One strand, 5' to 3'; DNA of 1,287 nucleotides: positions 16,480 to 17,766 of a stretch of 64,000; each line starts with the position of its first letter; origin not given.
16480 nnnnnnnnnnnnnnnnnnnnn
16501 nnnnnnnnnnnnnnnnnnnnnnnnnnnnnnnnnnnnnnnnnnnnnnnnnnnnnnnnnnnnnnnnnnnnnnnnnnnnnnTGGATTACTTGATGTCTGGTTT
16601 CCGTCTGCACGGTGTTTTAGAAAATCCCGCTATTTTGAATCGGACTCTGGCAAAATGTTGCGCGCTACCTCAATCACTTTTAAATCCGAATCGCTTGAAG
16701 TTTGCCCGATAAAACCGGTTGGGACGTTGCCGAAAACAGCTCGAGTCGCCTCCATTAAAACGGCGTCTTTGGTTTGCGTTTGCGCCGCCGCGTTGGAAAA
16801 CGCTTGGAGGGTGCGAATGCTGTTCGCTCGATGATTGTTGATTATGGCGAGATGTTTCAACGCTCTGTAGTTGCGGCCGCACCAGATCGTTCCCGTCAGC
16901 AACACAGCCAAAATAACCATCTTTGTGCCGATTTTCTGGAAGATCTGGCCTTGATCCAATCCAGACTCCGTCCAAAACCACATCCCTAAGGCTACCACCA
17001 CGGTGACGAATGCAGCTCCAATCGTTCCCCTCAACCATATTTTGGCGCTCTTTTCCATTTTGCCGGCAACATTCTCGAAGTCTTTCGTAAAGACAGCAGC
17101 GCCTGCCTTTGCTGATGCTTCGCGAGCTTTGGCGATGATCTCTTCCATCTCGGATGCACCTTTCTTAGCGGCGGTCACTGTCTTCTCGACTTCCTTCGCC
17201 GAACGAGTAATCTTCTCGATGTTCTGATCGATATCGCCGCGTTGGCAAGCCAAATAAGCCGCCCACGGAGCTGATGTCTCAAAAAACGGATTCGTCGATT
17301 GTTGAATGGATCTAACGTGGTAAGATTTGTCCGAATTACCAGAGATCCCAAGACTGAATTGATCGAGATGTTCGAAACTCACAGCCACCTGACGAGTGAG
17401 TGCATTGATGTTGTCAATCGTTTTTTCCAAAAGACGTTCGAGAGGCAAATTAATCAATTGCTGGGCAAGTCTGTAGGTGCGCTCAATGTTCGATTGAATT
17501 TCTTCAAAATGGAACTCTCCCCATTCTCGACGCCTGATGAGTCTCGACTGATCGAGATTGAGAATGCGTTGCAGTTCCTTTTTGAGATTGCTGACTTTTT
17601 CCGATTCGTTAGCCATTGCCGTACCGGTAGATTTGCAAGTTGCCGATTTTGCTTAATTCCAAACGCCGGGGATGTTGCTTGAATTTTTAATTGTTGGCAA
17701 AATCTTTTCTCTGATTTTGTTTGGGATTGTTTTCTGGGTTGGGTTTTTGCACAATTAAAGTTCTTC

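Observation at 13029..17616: Minus-strand gene string: 2-TM protein, m5C methyltransferase, endonuclease, Vsr, then a HerA/FtsK-like ATPase - an RM island with two unexplained accessory genes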

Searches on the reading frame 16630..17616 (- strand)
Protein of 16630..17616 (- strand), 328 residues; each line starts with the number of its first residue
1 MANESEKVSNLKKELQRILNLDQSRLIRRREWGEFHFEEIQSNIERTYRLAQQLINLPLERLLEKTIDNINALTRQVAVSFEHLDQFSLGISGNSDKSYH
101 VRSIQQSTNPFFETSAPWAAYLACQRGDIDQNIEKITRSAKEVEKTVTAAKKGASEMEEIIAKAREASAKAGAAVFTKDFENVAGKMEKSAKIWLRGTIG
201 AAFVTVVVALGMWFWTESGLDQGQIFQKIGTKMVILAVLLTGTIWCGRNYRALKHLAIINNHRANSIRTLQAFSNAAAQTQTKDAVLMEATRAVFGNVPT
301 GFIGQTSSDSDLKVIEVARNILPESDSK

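Call 3: search_protein_families(library=pfam, proteins=[window:16630-17616:-], max_evalue=1)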
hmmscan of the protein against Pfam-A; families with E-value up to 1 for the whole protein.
window:16630-17616:- (328 aa): 5 families
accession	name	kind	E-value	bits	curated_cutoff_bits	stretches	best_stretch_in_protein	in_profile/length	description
PF07990.17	NABP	-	0.11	12.2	22.8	1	33-147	24-137/415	Nucleic acid binding protein NABP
PF10779.14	XhlA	-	0.4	11.3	34.7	0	128-166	1-39/67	Haemolysin XhlA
PF08200.17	Phage_1_1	-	0.58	11.1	21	0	131-153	2-23/40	Bacteriophage 1.1 Protein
PF09403.15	FadA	-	0.63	10.9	28.5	0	8-54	2-48/99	Adhesion protein FadA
PF01025.24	GrpE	-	0.98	9.5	25.8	0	127-190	14-77/165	GrpE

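Call 4: search_protein_families(library=padloc, proteins=[window:16630-17616:-], max_evalue=1)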
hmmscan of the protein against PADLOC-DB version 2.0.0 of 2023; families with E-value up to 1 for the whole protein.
window:16630-17616:- (328 aa): 1 family
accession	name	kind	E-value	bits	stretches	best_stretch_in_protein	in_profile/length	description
PDLC00345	PtuB1|PtuB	-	0.26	8.8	1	11-53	8-51/223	Unknown function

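Call 5: search_protein_families(library=ncbifam, proteins=[window:16630-17616:-], max_evalue=1)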
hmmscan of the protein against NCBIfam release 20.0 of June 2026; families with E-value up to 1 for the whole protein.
window:16630-17616:- (328 aa): 3 families
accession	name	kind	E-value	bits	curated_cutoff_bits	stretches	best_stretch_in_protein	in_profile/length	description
TIGR01620.2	hyp_HI0043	subfamily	0.00017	21.3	160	1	141-283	9-149/329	TIGR01620 family protein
NF049873.2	cytotoxin_MakE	exception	0.0055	15.7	360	1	97-178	115-196/352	alpha-pore-forming cytotoxin subunit MakE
NF047388.1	SA1320_fam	subfamily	0.015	13.8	230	1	62-177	393-511/644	SA1320 family protein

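Call 8: search_solved_structures(query=window:16630-17616:-, max_evalue=10)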
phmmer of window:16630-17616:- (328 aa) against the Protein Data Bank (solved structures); distinct sequences matched with E-value up to 10: 2.
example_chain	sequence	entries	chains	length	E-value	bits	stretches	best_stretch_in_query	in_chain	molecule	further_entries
28yl_D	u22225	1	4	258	0.77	12.3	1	153-215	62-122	3-oxoacyl-[acyl-carrier-protein] reductase FabG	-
2z5b_B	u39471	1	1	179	0.93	12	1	78-149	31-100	Uncharacterized protein YLR021W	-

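Call 9: search_protein_families(library=phrogs, proteins=[window:16630-17616:-], max_evalue=1)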
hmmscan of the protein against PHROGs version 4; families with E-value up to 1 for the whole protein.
window:16630-17616:- (328 aa): 2 families
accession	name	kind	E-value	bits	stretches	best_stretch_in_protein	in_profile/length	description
phrog_30912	-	unknown function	0.00014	21.9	1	128-207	206-282/426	-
phrog_35216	-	unknown function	0.027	15.9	1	132-170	45-80/87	-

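Call 11: find_homologous_proteins(query=window:16630-17616:-)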
Query window:16630-17616:- (328 aa): 155 proteins with E <= 0.001 among 7714 candidates; the best 120 are listed.
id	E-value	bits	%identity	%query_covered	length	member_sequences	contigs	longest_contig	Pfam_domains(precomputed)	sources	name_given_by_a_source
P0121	1.8e-209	712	100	100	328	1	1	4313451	-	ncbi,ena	-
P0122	3.6e-192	655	94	98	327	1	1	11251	-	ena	-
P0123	7.0e-183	625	92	96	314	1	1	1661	-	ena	-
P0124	2.7e-180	616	86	100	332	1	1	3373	-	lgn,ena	-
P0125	5.1e-177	605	87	100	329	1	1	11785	-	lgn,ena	-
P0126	3.8e-172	589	86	100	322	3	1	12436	-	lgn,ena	-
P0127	3.5e-166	570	82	100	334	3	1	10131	-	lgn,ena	-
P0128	3.2e-158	544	79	100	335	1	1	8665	-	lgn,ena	-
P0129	2.7e-157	541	77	100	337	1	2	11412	-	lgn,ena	-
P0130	7.8e-149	513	75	100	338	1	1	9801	-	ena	-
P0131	5.3e-147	507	74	100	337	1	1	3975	-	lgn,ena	-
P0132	2.7e-146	505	73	100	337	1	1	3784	-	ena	-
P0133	1.7e-141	489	72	100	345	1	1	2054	-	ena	-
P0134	1.3e-137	476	71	100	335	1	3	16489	-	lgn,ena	-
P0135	2.6e-134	465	69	100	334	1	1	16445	-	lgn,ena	-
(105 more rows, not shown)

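Call 20: find_encoding_contigs(protein=P0121, flank=6000, max_places=2)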
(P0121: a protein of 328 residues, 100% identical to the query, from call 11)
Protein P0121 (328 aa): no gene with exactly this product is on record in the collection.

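Call 22: find_related_loci(query=A1, collection=genome_contigs, flank=8000)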
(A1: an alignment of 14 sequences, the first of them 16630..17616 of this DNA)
Query A1 (328 aa) in genome_contigs; peptide patterns used: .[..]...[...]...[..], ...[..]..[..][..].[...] (x = any residue, [..] = any of these).
599 stretches matched a pattern (row limit reached: there are more); 27 encode a relative of the query (tblastn E <= 1e-3); 26 distinct loci.
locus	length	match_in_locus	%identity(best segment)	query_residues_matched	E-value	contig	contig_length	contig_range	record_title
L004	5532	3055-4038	48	5-326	9e-92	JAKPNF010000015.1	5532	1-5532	MAG: Verrucomicrobiota bacterium isolate JPAS_metabat.76 k141_146221, whole genome shotgun sequence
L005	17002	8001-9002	43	1-327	3e-88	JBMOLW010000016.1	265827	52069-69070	MAG: Nitrospirota bacterium isolate Betzabe_MAG034 MAG034_16, whole genome shotgun sequence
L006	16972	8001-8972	41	4-322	8e-81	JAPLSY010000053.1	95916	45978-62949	MAG: Kiritimatiellaeota bacterium isolate LacPavin_0419_WC90_MAG_56_158 LacPavin_0419_WC90_scaffold_132676, whole genome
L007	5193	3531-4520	41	6-328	8e-77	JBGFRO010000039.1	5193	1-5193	MAG: Bacteroidota bacterium isolate BA1A45.2019.Bin.33 NODE_18388_length_5193_cov_10.871057, whole genome shotgun sequen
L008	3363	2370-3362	42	1-324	1e-76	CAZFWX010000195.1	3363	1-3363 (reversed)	MAG TPA_asm: uncultured Desulfobacterales bacterium isolate binchicken_co107_460 genome assembly, contig: NODE_58456_len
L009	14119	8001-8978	39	8-326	5e-75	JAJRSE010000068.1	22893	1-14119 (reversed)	MAG: Planctomycetota bacterium isolate Dive100_bin4.32 k141_530439, whole genome shotgun sequence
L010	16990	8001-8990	42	8-326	2e-74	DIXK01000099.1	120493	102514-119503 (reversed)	MAG TPA_asm: Verrucomicrobia subdivision 3 bacterium UBA6082 UBA6082_contig_2220, whole genome shotgun sequence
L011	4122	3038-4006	40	1-319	3e-71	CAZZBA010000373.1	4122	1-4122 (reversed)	MAG TPA_asm: uncultured Victivallales bacterium isolate SRP272421_co4_23 genome assembly, contig: NODE_82448_length_4122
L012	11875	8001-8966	40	6-321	5e-69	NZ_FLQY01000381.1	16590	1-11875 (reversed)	Candidatus Propionivibrio aalborgensis isolate 2, whole genome shotgun sequence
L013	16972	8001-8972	40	6-319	3e-69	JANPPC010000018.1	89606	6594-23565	MAG: Bdellovibrio sp. isolate VAR_83_metabat_497 VAR_83_k141_6397926, whole genome shotgun sequence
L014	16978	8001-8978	39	1-320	9e-74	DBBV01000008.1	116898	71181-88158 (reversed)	MAG TPA_asm: Methylococcaceae bacterium UBA975 UBA975_contig_2756, whole genome shotgun sequence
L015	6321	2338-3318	37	6-325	3e-64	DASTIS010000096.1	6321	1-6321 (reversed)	MAG TPA_asm: Rhodanobacteraceae bacterium isolate SMAG_U1148 k141_636929, whole genome shotgun sequence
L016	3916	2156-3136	39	1-321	4e-63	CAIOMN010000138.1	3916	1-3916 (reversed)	MAG: uncultured Methylococcaceae bacterium isolate Ki2-D4_bin-0825 genome assembly, contig: bin-0825:138/280, whole geno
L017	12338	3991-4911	36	28-327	1e-62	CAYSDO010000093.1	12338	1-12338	MAG TPA_asm: uncultured Bifidobacterium sp. isolate binchicken_co118_346 genome assembly, contig: NODE_5825_length_12338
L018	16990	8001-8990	36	11-328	3e-62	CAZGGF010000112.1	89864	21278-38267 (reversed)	MAG TPA_asm: uncultured Verrucomicrobiota bacterium isolate SRP293105_co1_5 genome assembly, contig: k141_561700, whole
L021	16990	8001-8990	35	1-325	6e-55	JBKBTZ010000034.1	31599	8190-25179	MAG: Limisphaerales bacterium isolate 21I_069.bin.1 NODE_34_length_31599_cov_5.965043, whole genome shotgun sequence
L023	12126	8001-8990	33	6-328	7e-48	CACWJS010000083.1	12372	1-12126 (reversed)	uncultured bacterium isolate RUG10640 genome assembly, contig: RUG10640_asm_83, whole genome shotgun sequence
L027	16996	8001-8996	38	1-325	5e-65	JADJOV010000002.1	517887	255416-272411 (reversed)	MAG: Bdellovibrionales bacterium isolate Fred_18-Q3-R57-64_BATAC.187 tig00005431-10-5176940, whole genome shotgun sequen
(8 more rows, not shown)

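Call 27: search_protein_families(library=padloc, alignment_id=A2, max_evalue=0.00001)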
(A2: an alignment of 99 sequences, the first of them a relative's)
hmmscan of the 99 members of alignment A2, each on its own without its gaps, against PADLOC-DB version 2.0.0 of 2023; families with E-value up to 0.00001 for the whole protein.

A. member 1, L004:7-801:+ (264 aa): 0 families

B. families by the number of members that match (of 99 scanned): 434 families (the first 25 are shown)
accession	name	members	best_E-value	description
PDLC04134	mad2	5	2.1e-51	mads_2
PDLC02643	DrmMI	4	5.6e-281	DrmMI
PDLC02198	IetS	4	4.1e-265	-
PDLC03598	REase_MTase_IIG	3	0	Type IIG restriction enzyme-methyltransferase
PDLC02639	DrmMI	3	1.1e-202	DrmMI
PDLC02640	DrmMI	3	1.7e-198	DrmMI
PDLC02644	DrmMI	3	7.2e-152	DrmMI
PDLC02638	DrmMI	3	5.3e-135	DrmMI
PDLC03618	REase_MTase_IIG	3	8e-120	Type IIG restriction enzyme-methyltransferase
PDLC02646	DrmMI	3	5.5e-112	DrmMI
PDLC03627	REase_MTase_IIG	3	6.6e-77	Type IIG restriction enzyme-methyltransferase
PDLC03021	MTase_I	3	6.5e-70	Type I methyltransferase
PDLC04233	IetS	3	7.3e-49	-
PDLC02197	IetS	3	6.4e-45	-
PDLC02201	IetS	3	4e-32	-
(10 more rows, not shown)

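Call 28: search_protein_families(library=pfam, alignment_id=A2, max_evalue=0.00001)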
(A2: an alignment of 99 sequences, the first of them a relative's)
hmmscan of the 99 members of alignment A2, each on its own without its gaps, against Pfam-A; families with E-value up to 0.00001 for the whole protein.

A. member 1, L004:7-801:+ (264 aa): 1 family
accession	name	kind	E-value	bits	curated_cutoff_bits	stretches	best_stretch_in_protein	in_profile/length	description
PF00012.26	HSP70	-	8.8e-73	245.9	20.6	1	2-224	375-597/599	Hsp70 protein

B. families by the number of members that match (of 99 scanned): 94 families (the first 25 are shown)
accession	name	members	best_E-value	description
PF02384.22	N6_Mtase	3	2.8e-107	N-6 DNA Methylase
PF20473.4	MmeI_Mtase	3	4.3e-84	MmeI, DNA-methyltransferase domain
PF00082.27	Peptidase_S8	3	1.7e-39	Subtilase family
PF07669.17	Eco57I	3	2e-32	Eco57I restriction-modification methylase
PF02867.20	Ribonuc_red_lgC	2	6.6e-191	Ribonucleotide reductase, barrel domain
PF20466.3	MmeI_TRD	2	3e-64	MmeI, target recognition domain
PF00004.35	AAA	2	3.6e-31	ATPase family associated with various cellular activities (AAA)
PF13683.12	rve_3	2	4.3e-26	Integrase core domain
PF00317.26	Ribonuc_red_lgN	2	4.4e-26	Ribonucleotide reductase, all-alpha domain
PF13304.12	AAA_21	2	1.7e-25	AAA domain, putative AbiEii toxin, Type IV TA system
PF00271.37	Helicase_C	2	3.4e-22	Helicase conserved C-terminal domain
PF20434.5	BD-FAE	2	6.3e-21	BD-FAE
PF00665.32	rve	2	9.2e-19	Integrase core domain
PF13276.12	HTH_21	2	4.2e-15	HTH-like domain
PF01420.25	Methylase_S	2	1.1e-14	Type I restriction modification DNA specificity domain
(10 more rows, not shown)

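Call 47: predict_structure(alignment_id=A3)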
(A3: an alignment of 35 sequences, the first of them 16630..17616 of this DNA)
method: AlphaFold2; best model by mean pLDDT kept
length: 328 residues; sequences in the alignment: 35
mean_pLDDT: 75.1   pTM: 0.44
mean pLDDT of the five models: 75.1, 72.0, 71.0, 70.3, 67.9
residues with pLDDT >= 90: 70; 70-90: 144; 50-70: 74; < 50: 40
segments of 3 or more residues with pLDDT < 50: 150-153, 298-328
pLDDT, mean of each block of 10 residues (from residue 1): 78 95 89 85 93 91 90 96 86 79 93 88 65 55 54 55 65 70 79 85 88 81 82 86 83 77 72 67 64 56 42 42 41
secondary structure, 60 per line:
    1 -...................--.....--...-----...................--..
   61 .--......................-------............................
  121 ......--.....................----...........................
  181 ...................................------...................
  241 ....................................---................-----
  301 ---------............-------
elements in order: H2-20 H23-27 H38-56 H64-85 H93-126 H129-149 H154-215 H222-276 H280-295 H310-321

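Call 49: search_protein_representatives(alignment_id=A3)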
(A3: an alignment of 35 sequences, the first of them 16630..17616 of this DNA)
Query: 35 sequences, 332 profile positions. Proteins with E-value up to 0.001 (for the whole library): 3957; up to 1e-10: 2844; up to 1e-30: 1170. The best 150 are listed.
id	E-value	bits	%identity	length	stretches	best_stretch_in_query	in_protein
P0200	2.0e-137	474.2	-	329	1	1-329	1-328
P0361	3.7e-137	473.3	-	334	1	1-330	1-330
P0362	2.4e-122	424.6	-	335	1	3-330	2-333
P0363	3.0e-121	421.0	-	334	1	1-330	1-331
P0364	1.8e-120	418.4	-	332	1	1-330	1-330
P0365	3.0e-115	401.3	-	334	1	1-329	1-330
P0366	8.3e-114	396.5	-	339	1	5-329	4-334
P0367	2.3e-113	395.1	-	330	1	1-330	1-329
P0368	7.8e-113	393.3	-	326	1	8-330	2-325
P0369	2.8e-112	391.5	-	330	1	1-326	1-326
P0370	1.4e-111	389.2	-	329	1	1-327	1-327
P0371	1.6e-111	389.0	-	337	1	1-330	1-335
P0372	1.4e-109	382.7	-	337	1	1-329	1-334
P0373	4.1e-109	381.1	-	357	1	1-326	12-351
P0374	1.7e-108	379.1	-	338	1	1-327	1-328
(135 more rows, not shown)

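Call 50: fold_search(model_id=the predicted structure, library=pdb)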
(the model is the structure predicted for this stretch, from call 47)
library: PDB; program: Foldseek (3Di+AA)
matches with E <= 10: 198; with E <= 0.001: 0
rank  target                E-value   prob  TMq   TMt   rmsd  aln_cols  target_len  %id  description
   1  8iyj_V7               1.1e-01  0.69  0.24  0.24  25.9       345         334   11  Cryo-EM structure of the 48-nm repeat doublet microtubule from mouse sperm (released 2023-07-05)
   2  8to0_g                1.4e-01  0.28  0.17  0.15  29.7       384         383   12  48-nm repeating structure of doublets from mouse sperm flagella (released 2023-11-01)
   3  8iyj_V1               2.5e-01  0.60  0.26  0.23  24.9       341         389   11  Cryo-EM structure of the 48-nm repeat doublet microtubule from mouse sperm (released 2023-07-05)
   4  8iyj_U0               4.6e-01  0.30  0.22  0.21  25.6       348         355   11  Cryo-EM structure of the 48-nm repeat doublet microtubule from mouse sperm (released 2023-07-05)
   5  8iyj_V6               4.6e-01  0.23  0.20  0.18  22.6       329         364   12  Cryo-EM structure of the 48-nm repeat doublet microtubule from mouse sperm (released 2023-07-05)
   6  8iyj_U1               4.9e-01  0.33  0.24  0.20  26.1       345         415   12  Cryo-EM structure of the 48-nm repeat doublet microtubule from mouse sperm (released 2023-07-05)
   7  8to0_k                5.1e-01  0.15  0.18  0.16  29.8       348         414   12  48-nm repeating structure of doublets from mouse sperm flagella (released 2023-11-01)
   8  8i7r_D3               5.3e-01  0.12  0.15  0.12  27.9       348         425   13  In situ structure of axonemal doublet microtubules in mouse sperm with 48-nm repeat (released 2023-10-11)
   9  9cpc_3T               5.6e-01  0.28  0.22  0.19  24.2       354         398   12  Atomic model of porcine brain ventricles cilia doublet microtubule (48-nm periodicity) (released 2024-10-23)
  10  8otz_Ct               5.6e-01  0.10  0.15  0.13  26.4       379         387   11  48-nm repeat of the native axonemal doublet microtubule from bovine sperm (released 2023-11-22)
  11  7rro_B3               6.5e-01  0.08  0.14  0.12  28.8       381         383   15  Structure of the 48-nm repeat doublet microtubule from bovine tracheal cilia (released 2021-10-27)
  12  9cpb_5T               7.1e-01  0.21  0.21  0.22  24.4       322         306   13  Atomic model of bovine Fallopian tube cilia doublet microtubule (48-nm periodicity) (released 2024-10-30)
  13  9fqr_E4               7.1e-01  0.21  0.21  0.18  26.2       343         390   10  96-nm repeat of axonemal doublet microtubules from bovine sperm (released 2025-03-26)
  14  5h5m_B                7.1e-01  0.20  0.20  0.19  25.9       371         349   12  Crystal structure of HMP-1 M domain (released 2017-03-29)
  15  8otz_DQ               7.1e-01  0.18  0.18  0.19  22.2       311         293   12  48-nm repeat of the native axonemal doublet microtubule from bovine sperm (released 2023-11-22)
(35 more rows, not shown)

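Call 70: search_protein_families(library=pfam, proteins=[L005:6868-7968:+, L005:9045-12221:+, L021:7491-7988:+, L027:7415-7978:+, L027:9018-9719:+, L023:9015-10289:+, L010:9036-9482:+, L008:78-2330:+, L015:1876-2262:+, L010:9699-12812:+], max_evalue=0.001)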
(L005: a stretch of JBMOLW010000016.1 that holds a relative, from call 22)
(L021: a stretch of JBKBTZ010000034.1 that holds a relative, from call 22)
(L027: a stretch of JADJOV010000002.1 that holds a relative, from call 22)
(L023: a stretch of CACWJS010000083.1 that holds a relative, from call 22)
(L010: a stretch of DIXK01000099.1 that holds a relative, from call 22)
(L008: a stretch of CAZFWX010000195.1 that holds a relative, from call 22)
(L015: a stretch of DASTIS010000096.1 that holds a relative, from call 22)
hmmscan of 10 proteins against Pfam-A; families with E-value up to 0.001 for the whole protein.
L005:6868-7968:+ (366 aa): 3 families
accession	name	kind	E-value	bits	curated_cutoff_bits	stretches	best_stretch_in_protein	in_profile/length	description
PF01381.28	HTH_3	-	4.3e-10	39.9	23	1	32-79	6-53/55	Helix-turn-helix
PF06114.19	Peptidase_M78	-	2e-08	34.5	22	1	246-328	25-106/123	IrrE N-terminal-like domain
PF13560.12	HTH_31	-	0.00026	21.7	27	1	33-77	12-57/64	Helix-turn-helix domain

L005:9045-12221:+ (1058 aa): 6 families
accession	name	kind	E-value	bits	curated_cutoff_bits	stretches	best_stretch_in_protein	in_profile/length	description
PF00271.37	Helicase_C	-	3.4e-22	79.2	23.5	1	646-750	11-110/110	Helicase conserved C-terminal domain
PF13091.12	PLDc_2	-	2.1e-11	44.2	27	1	96-168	58-132/132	PLD-like domain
PF00176.29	SNF2-rel_dom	-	2.8e-10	40.2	24.9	1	336-452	126-232/290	SNF2-related domain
PF04851.21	ResIII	-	1.2e-08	35.5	22.5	1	233-383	2-163/164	Type III restriction enzyme, res subunit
PF00270.35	DEAD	-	2.8e-05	24.4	26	0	321-385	108-163/167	DEAD/DEAH box helicase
PF13401.12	AAA_22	-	5.1e-05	24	27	1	262-377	14-121/130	AAA domain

L021:7491-7988:+ (165 aa): 1 family
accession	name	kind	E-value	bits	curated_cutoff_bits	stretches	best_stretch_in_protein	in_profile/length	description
PF10694.14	DUF2500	-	1.2e-12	48.6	33.5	1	56-163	3-102/102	Protein of unknown function (DUF2500)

L027:7415-7978:+ (187 aa): 0 families

L027:9018-9719:+ (233 aa): 0 families

L023:9015-10289:+ (424 aa): 0 families

L010:9036-9482:+ (148 aa): 0 families

L008:78-2330:+ (750 aa): 3 families
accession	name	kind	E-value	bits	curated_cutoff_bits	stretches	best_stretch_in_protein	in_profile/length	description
PF02867.20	Ribonuc_red_lgC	-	8.1e-141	470.6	23.9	2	115-428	1-345/523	Ribonucleotide reductase, barrel domain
PF00317.26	Ribonuc_red_lgN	-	1.4e-22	79.9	28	1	32-112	3-77/77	Ribonucleotide reductase, all-alpha domain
PF12637.14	TSCPD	-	1.4e-20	73.8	22.8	1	620-709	7-86/88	TSCPD domain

L015:1876-2262:+ (128 aa): 0 families

L010:9699-12812:+ (1037 aa): 2 families
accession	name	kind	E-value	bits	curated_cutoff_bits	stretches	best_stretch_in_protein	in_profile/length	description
PF13385.13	Laminin_G_3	-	2.2e-10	41.3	27.6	1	238-338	47-150/151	Concanavalin A-like lectin/glucanases superfamily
PF17957.7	Big_7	-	6.7e-08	33.5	24.1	1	505-576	1-68/70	Bacterial Ig domain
